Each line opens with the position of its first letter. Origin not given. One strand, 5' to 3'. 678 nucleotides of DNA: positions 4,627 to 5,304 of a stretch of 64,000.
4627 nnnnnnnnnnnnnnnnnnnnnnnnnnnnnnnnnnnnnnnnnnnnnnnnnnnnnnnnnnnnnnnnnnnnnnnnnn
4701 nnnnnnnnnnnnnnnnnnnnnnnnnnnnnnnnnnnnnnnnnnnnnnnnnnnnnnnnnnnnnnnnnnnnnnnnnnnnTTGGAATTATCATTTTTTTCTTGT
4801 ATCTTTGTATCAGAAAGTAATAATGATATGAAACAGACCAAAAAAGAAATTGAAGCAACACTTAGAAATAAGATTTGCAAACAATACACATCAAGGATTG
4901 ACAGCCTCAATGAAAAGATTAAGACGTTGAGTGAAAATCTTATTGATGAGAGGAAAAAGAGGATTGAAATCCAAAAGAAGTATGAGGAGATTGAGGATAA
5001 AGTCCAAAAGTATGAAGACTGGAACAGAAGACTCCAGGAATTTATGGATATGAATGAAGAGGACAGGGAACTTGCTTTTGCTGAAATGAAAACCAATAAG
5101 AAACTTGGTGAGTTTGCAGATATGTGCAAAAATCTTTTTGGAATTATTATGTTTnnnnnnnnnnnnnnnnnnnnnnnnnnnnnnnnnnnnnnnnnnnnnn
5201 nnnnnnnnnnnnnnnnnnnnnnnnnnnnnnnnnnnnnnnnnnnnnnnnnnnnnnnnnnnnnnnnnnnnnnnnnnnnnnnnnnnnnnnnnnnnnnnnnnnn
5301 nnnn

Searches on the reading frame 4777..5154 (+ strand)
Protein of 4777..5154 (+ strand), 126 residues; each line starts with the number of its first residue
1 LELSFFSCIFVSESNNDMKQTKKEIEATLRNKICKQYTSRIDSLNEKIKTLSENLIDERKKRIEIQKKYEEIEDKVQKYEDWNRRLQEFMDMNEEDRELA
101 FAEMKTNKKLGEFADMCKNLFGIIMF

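Call 78: search_protein_families(library=pfam, proteins=[window:4777-5154:+], max_evalue=0.01)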
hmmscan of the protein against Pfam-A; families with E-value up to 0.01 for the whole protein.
window:4777-5154:+ (126 aa): 6 families
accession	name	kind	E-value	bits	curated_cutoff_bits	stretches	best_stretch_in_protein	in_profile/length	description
PF07445.17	PriC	-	0.00012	22.5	23.3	1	12-99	46-135/174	Primosomal replication protein priC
PF06160.17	EzrA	-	0.00024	20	39.6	1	13-111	252-350/557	Septation ring formation regulator, EzrA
PF17082.10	Spc29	-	0.00039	20.8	31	1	30-115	125-192/245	Spindle Pole Component 29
PF03885.18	DUF327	-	0.0021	18.5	25.8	1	10-73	75-136/143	Protein of unknown function (DUF327)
PF09457.15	RBD-FIP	-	0.0066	16.7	23.3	0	69-91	2-24/41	FIP domain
PF08246.17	Inhibitor_I29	-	0.0096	16.7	24.4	1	66-116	9-54/59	Cathepsin propeptide inhibitor domain (I29)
